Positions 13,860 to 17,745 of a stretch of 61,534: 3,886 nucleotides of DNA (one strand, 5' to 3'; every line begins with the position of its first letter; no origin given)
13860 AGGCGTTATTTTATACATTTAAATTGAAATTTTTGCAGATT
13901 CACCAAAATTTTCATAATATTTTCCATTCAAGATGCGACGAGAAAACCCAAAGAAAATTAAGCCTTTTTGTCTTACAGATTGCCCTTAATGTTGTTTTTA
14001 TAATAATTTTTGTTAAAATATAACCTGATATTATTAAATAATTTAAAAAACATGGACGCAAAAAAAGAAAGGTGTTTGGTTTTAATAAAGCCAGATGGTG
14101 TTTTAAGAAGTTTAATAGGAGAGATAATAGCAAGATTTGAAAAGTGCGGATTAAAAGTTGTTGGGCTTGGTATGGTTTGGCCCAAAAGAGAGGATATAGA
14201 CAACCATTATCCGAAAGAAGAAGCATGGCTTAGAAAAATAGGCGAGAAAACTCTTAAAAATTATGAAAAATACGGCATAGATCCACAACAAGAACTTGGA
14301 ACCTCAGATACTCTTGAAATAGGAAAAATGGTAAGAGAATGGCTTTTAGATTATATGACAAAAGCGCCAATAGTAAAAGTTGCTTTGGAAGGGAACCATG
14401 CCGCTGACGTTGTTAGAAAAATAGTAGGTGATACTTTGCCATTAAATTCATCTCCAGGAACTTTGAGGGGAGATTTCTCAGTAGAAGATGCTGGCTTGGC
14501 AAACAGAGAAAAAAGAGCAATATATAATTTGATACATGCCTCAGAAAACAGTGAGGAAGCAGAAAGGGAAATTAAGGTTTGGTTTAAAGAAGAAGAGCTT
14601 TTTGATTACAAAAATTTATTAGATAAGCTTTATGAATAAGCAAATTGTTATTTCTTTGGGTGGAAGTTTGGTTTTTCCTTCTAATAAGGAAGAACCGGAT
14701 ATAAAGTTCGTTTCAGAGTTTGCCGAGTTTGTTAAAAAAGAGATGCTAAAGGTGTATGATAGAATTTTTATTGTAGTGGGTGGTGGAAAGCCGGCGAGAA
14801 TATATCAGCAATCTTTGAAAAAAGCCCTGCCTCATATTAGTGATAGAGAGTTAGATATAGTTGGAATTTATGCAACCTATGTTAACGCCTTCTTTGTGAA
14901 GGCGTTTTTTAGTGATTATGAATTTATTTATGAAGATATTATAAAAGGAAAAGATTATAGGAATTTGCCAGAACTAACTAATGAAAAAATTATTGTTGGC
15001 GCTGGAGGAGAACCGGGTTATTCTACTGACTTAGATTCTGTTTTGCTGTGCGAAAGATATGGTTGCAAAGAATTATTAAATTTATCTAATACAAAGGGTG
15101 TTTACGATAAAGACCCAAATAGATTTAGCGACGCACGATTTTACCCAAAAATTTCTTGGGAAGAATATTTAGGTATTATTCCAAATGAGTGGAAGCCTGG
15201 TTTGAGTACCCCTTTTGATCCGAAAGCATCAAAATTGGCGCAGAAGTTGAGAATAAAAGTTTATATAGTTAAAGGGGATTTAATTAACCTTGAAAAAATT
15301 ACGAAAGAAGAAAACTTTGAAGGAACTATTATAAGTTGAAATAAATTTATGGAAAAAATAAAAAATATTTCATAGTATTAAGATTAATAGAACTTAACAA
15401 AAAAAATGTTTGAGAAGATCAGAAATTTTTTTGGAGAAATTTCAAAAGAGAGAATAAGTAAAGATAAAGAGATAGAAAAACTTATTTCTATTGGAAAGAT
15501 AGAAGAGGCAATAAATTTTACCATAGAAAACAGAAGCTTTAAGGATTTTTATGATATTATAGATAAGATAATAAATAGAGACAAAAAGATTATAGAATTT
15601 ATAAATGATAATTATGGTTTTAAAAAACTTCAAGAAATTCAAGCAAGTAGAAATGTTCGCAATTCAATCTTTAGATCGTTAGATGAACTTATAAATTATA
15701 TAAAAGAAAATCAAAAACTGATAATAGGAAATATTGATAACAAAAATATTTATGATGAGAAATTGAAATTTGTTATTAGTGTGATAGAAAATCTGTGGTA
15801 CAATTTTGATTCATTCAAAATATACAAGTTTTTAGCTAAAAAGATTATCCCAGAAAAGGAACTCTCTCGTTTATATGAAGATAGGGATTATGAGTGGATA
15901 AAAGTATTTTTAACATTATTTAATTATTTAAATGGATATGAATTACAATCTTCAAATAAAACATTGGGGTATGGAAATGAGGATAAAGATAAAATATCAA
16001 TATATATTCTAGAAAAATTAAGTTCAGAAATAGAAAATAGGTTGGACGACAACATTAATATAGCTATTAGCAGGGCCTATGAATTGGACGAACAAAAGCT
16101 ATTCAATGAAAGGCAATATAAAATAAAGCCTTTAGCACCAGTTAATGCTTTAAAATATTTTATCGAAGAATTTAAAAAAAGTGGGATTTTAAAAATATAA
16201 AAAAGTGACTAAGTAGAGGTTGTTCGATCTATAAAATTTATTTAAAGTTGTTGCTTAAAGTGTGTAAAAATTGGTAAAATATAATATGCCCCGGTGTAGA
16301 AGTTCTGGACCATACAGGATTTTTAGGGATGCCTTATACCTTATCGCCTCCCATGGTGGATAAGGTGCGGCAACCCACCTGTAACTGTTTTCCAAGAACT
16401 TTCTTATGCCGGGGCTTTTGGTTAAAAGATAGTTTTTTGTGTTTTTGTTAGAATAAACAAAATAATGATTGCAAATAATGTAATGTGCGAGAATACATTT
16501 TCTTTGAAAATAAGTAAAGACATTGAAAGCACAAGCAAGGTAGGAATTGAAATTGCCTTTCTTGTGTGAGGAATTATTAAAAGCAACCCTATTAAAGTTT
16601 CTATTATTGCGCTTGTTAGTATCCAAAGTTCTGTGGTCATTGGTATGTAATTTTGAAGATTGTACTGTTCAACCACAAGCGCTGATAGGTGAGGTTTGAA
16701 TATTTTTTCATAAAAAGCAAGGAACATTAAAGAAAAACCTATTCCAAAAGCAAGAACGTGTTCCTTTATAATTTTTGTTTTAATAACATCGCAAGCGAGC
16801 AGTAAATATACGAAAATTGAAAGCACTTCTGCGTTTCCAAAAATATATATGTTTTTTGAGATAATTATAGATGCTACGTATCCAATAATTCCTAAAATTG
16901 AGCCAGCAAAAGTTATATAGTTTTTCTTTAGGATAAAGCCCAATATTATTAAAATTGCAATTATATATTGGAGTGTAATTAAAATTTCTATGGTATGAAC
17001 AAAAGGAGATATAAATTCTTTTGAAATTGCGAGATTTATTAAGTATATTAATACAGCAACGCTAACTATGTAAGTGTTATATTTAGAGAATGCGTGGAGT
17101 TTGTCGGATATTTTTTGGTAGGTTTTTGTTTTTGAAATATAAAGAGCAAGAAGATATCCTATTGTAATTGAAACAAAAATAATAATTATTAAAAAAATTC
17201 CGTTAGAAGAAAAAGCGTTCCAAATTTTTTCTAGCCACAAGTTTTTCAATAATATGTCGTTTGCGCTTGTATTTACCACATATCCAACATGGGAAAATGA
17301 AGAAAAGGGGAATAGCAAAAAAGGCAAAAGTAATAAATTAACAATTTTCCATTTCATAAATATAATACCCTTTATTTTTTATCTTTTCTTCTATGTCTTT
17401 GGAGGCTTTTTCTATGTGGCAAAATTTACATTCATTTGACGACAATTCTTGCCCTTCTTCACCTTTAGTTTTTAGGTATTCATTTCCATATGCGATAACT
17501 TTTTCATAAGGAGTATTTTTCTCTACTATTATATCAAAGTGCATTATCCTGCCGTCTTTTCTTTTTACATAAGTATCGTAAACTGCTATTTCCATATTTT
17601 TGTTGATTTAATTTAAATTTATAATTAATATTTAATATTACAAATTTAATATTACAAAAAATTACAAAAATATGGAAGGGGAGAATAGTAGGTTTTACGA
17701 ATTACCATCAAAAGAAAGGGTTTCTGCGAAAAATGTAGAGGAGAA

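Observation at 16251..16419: Unannotated compact (~128 nt) 6S-like RNA with its own promoter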

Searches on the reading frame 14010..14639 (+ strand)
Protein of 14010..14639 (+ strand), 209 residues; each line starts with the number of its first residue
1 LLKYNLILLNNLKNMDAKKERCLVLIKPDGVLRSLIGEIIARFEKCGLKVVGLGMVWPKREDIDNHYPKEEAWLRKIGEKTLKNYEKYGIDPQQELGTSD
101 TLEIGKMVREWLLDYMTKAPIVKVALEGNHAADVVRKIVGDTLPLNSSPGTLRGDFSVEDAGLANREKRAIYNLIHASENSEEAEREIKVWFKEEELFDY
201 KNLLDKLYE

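Call 78: search_protein_families(library=pfam, proteins=[window:14010-14639:+], max_evalue=0.001)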
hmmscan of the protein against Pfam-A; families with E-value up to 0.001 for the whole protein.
window:14010-14639:+ (209 aa): 1 family
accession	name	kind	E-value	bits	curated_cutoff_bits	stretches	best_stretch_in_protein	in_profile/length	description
PF00334.24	NDK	-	2.5e-33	115.3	27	2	110-196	58-134/135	Nucleoside diphosphate kinase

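Call 80: find_related_loci(query=window:14010-14639:+, collection=genome_contigs, flank=3000)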
Query window:14010-14639:+ (209 aa) in genome_contigs; peptide patterns used: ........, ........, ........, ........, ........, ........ (x = any residue, [..] = any of these).
211 stretches matched a pattern; 28 encode a relative of the query (tblastn E <= 1e-3); 28 distinct loci.
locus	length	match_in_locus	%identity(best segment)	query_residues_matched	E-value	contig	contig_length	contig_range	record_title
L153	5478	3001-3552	63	18-201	6e-80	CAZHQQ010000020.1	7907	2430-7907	MAG TPA_asm: uncultured Candidatus Saccharibacteria bacterium isolate binchicken_co181_160 genome assembly, contig: NODE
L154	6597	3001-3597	56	6-203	3e-73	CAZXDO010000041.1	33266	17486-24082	MAG TPA_asm: uncultured Candidatus Saccharibacteria bacterium isolate SRP067234_co1_334 genome assembly, contig: k99_842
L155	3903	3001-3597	53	3-201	6e-72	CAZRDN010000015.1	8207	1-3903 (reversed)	MAG TPA_asm: uncultured Gammaproteobacteria bacterium isolate SRP329715_co1_108 genome assembly, contig: NODE_13424_leng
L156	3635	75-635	56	20-206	3e-71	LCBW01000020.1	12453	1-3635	MAG: Parcubacteria group bacterium GW2011_GWC1_41_7 UU76_C0020, whole genome shotgun sequence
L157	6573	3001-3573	56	11-200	9e-71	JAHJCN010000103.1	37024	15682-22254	MAG: Patescibacteria group bacterium isolate Modern_marine.mb.308 Modern_marine.mb.308_k141_2291145, whole genome shotgu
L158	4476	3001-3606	55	14-208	1e-70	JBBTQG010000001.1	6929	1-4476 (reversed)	MAG: Patescibacteria group bacterium isolate H43-bin185_1 H43_bin185_1_000000000001, whole genome shotgun sequence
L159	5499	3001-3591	53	8-201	8e-70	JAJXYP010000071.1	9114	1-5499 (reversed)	MAG: bacterium isolate BP6.bin90 NODE_14153_length_9114_cov_1.135307, whole genome shotgun sequence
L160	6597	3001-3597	52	2-201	1e-69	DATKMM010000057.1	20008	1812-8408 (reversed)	MAG TPA_asm: Candidatus Paceibacterota bacterium isolate SMAG_U14711 k141_5274755, whole genome shotgun sequence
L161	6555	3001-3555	56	18-201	3e-69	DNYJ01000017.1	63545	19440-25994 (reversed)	MAG TPA_asm: Candidatus Uhrbacteria bacterium isolate UBA10169 contig_2508, whole genome shotgun sequence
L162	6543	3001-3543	54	20-200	8e-69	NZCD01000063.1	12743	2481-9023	MAG: Parcubacteria group bacterium isolate ARS125 MHASMcontig_629256, whole genome shotgun sequence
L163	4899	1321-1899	55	12-201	9e-69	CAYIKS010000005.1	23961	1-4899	MAG TPA_asm: uncultured Candidatus Saccharibacteria bacterium isolate ERP119705_co20_486 genome assembly, contig: NODE_1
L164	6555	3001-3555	55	18-203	1e-68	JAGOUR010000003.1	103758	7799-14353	MAG: Candidatus Paceibacterota bacterium isolate Gw_Eff_bin_515 Gw_Eff_237_length_103758_cov_7.472552, whole genome shot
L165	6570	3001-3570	54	20-207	2e-67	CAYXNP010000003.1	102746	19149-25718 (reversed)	MAG TPA_asm: Candidatus Woesearchaeota archaeon isolate SRP050083_co1_23 genome assembly, contig: NODE_26_length_102746_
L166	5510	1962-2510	52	18-200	5e-65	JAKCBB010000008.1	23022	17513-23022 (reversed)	MAG: bacterium isolate YF1.bin123 NODE_2354_length_23022_cov_2.162525, whole genome shotgun sequence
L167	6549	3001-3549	50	19-201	5e-62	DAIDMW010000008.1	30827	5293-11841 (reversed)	MAG TPA_asm: Candidatus Colwellbacteria bacterium isolate clean1865 NODE_8_length_30827_cov_9.546797, whole genome shotg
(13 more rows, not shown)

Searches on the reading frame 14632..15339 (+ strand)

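Call 53: search_protein_families(library=pfam, proteins=[window:14632-15339:+], max_evalue=0.01)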
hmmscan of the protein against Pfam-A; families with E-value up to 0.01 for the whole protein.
window:14632-15339:+ (235 aa): 1 family
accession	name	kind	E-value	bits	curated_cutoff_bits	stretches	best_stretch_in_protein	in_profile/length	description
PF00696.33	AA_kinase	-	1.5e-22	80.9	24.9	1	4-213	2-233/234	Amino acid kinase family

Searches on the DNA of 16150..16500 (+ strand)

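Call 4: search_rna_families(source=window, start=16150, end=16500, threshold=evalue, max_evalue=10, show_alignments=5)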
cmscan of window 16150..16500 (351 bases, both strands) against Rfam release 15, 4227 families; matches with E-value up to 10: 4.
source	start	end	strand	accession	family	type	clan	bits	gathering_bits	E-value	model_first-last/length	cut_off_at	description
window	16285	16419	+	RF00013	6S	Gene;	-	25.9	46.4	0.0016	1-187/187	no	6S / SsrS RNA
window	16227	16302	+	RF02319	TtnuHACA12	Gene; snRNA; snoRNA; HACA-box;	-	17.3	80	6.2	1-131/131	no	Tetrahymena snoRNA TtnuHACA12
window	16443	16462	-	RF04072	mir-7386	Gene; miRNA;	-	15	44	4.1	20-39/59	no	mir-7386 microRNA precursor family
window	16407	16464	-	RF04331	Plastid-clpP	Cis-reg;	-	14.7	55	7.7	1-69/69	no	Plastid-clpP 5UTR RNA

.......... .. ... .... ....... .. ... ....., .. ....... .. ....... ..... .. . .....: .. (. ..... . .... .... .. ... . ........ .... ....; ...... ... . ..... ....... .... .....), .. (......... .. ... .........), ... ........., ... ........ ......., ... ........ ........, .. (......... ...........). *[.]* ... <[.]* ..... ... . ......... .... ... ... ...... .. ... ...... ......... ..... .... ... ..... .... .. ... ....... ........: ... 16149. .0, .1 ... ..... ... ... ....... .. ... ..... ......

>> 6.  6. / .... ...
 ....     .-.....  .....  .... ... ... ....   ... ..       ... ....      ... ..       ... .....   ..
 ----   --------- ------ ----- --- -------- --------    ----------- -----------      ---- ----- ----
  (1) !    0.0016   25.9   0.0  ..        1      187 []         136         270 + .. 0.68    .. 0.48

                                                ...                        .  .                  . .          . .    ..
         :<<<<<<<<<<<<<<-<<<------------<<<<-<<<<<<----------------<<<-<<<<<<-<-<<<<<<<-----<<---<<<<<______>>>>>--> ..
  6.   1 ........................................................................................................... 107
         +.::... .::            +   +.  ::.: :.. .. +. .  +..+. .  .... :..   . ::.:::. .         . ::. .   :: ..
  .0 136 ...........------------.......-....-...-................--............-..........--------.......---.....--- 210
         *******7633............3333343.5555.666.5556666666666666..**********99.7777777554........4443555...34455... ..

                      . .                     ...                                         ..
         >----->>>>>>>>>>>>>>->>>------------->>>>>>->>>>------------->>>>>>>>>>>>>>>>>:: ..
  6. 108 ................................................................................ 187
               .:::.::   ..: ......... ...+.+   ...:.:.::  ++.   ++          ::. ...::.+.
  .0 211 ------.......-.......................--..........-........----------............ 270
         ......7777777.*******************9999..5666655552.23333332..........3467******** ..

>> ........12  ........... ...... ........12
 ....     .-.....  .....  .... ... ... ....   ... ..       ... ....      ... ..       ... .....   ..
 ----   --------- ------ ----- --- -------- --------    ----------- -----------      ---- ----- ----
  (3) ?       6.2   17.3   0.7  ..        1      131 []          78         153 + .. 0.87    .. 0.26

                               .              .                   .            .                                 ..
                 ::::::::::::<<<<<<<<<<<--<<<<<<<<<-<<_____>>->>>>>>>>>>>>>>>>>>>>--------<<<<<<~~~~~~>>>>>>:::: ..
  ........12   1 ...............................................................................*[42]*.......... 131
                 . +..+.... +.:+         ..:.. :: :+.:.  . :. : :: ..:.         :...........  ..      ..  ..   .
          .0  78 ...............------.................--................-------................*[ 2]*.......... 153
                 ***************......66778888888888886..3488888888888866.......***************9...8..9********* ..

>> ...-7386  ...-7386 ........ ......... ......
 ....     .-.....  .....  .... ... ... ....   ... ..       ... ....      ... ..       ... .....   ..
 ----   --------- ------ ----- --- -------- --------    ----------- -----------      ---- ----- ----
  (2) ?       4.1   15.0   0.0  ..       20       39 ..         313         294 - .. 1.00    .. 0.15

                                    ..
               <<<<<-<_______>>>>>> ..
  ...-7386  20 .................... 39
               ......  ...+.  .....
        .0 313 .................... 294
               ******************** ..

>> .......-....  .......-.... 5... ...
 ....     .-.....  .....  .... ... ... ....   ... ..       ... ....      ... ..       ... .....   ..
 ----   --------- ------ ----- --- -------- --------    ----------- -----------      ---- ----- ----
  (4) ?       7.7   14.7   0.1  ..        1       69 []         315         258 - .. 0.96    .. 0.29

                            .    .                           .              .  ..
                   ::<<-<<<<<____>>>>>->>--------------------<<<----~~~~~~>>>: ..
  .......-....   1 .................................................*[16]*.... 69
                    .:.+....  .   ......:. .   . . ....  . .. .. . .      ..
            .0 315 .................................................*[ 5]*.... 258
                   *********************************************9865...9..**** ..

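Call 61: search_dna_similar(query=window:16288-16415:+, collection=ecoli_genomes, mode=distant, max_rows=3, max_evalue=10)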
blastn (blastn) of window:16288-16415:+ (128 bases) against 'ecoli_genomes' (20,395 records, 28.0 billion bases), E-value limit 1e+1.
No match.

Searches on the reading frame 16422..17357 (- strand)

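Call 53: search_protein_families(library=pfam, proteins=[window:16422-17357:-], max_evalue=0.01)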
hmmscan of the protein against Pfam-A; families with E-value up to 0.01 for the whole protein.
window:16422-17357:- (311 aa): 1 family
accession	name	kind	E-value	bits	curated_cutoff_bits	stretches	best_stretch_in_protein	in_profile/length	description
PF07291.16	MauE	-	0.00065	20.5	27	1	201-279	7-82/128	Methylamine utilisation protein MauE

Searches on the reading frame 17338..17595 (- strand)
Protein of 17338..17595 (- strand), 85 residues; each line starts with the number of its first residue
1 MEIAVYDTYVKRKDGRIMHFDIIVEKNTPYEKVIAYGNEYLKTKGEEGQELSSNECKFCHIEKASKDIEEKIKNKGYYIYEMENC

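Call 53: search_protein_families(library=pfam, proteins=[window:17338-17595:-], max_evalue=0.01)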
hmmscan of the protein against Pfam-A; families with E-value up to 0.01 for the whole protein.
window:17338-17595:- (85 aa): 1 family
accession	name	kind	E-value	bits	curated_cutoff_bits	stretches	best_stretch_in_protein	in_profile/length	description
PF09630.15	DUF2024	-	7.7e-36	122.3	27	1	1-82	1-81/81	Domain of unknown function (DUF2024)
